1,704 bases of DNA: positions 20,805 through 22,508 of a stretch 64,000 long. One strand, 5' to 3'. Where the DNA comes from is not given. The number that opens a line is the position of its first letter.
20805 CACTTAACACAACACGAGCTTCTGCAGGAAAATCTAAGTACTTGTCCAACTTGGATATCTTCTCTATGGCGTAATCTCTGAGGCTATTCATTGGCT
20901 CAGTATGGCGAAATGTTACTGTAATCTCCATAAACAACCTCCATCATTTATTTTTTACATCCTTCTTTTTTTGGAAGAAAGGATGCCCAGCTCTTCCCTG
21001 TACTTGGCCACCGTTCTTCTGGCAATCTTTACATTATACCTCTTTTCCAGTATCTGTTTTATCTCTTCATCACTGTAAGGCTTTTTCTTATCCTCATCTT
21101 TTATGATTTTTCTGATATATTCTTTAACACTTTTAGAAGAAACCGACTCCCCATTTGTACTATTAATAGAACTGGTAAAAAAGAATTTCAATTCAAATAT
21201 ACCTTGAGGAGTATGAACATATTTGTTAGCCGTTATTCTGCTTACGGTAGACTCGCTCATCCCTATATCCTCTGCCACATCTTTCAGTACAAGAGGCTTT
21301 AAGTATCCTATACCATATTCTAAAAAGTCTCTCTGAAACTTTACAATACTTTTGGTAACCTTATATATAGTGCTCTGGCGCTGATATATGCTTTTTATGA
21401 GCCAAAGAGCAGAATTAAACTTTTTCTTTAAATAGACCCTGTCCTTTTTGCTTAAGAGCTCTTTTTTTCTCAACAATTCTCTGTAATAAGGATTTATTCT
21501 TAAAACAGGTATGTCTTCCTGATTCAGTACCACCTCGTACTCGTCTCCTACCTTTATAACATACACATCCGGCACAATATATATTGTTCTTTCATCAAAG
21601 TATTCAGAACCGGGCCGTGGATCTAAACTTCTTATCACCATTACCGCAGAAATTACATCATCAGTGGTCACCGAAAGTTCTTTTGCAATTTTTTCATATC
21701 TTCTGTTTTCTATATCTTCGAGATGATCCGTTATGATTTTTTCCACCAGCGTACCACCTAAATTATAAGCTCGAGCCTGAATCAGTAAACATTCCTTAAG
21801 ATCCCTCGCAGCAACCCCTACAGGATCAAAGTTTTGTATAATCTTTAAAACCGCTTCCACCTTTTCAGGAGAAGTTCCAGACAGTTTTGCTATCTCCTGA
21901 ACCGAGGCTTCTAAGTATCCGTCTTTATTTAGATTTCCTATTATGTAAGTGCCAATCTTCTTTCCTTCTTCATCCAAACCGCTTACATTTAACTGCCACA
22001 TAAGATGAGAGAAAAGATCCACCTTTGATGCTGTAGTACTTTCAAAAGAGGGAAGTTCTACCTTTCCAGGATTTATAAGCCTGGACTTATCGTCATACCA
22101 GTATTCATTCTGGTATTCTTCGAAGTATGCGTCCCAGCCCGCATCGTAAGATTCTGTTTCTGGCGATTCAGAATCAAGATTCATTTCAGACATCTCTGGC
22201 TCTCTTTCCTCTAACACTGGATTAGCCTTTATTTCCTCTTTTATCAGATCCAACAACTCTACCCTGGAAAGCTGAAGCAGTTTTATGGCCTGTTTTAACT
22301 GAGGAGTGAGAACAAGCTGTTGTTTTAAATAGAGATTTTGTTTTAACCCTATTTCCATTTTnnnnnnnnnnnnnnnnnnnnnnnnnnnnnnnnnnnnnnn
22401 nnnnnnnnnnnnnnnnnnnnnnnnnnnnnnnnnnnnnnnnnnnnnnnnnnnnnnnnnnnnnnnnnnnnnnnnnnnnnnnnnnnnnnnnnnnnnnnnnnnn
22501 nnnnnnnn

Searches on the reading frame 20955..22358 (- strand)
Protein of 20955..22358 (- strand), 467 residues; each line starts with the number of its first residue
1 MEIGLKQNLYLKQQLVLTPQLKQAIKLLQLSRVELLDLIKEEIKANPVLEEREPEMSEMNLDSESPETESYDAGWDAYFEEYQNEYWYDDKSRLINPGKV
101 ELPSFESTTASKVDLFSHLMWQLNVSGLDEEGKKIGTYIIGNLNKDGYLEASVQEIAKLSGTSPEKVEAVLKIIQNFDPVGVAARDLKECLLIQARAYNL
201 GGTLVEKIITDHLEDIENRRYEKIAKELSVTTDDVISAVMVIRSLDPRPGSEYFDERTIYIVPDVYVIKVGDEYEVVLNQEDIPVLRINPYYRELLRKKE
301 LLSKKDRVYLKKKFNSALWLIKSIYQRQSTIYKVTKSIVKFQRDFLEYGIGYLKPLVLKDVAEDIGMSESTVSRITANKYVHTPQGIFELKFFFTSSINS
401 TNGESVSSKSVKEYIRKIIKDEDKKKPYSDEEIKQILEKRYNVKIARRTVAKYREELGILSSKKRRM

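Call 9: search_protein_families(library=pfam, proteins=[window:20955-22358:-], max_evalue=0.01)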
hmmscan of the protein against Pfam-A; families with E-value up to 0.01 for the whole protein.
window:20955-22358:- (467 aa): 12 families
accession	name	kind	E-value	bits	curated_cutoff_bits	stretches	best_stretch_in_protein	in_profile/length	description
PF04963.19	Sigma54_CBD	-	1.2e-64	217.9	22.9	1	105-292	2-185/185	Sigma-54 factor, core binding domain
PF04552.19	Sigma54_DBD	-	7.3e-61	205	22.8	1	309-466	3-159/160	Sigma-54, DNA binding domain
PF00309.25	Sigma54_AID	-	6.5e-15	55.1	23.8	1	6-51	1-46/46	Sigma-54 factor, Activator interacting domain (AID)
PF04539.22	Sigma70_r3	-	0.0001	22.7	25.3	0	150-175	20-45/78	Sigma-70 region 3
PF05732.17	RepL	-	0.00024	21.1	20.3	1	131-176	56-101/164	Firmicute plasmid replication protein (RepL)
PF13545.12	HTH_Crp_2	-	0.0014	19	27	0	149-172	21-44/70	Crp-like helix-turn-helix domain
PF04545.22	Sigma70_r4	-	0.0017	18.3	24.1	0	352-376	17-41/50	Sigma-70, region 4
PF13730.12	HTH_36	-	0.0021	18.3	25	0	361-376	31-46/55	Helix-turn-helix domain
PF13443.12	HTH_26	-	0.0035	18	22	0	359-380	14-37/63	Cro/C1-type HTH DNA-binding domain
PF00356.27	LacI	-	0.0037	17.5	27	0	358-379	2-23/46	Bacterial regulatory proteins, lacI family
PF13404.12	HTH_AsnC-type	-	0.0045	17.2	27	0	359-374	21-36/42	AsnC-type helix-turn-helix domain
PF13542.12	HTH_Tnp_ISL3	-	0.0063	16.4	27.4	0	359-375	30-46/51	Helix-turn-helix domain of transposase family ISL3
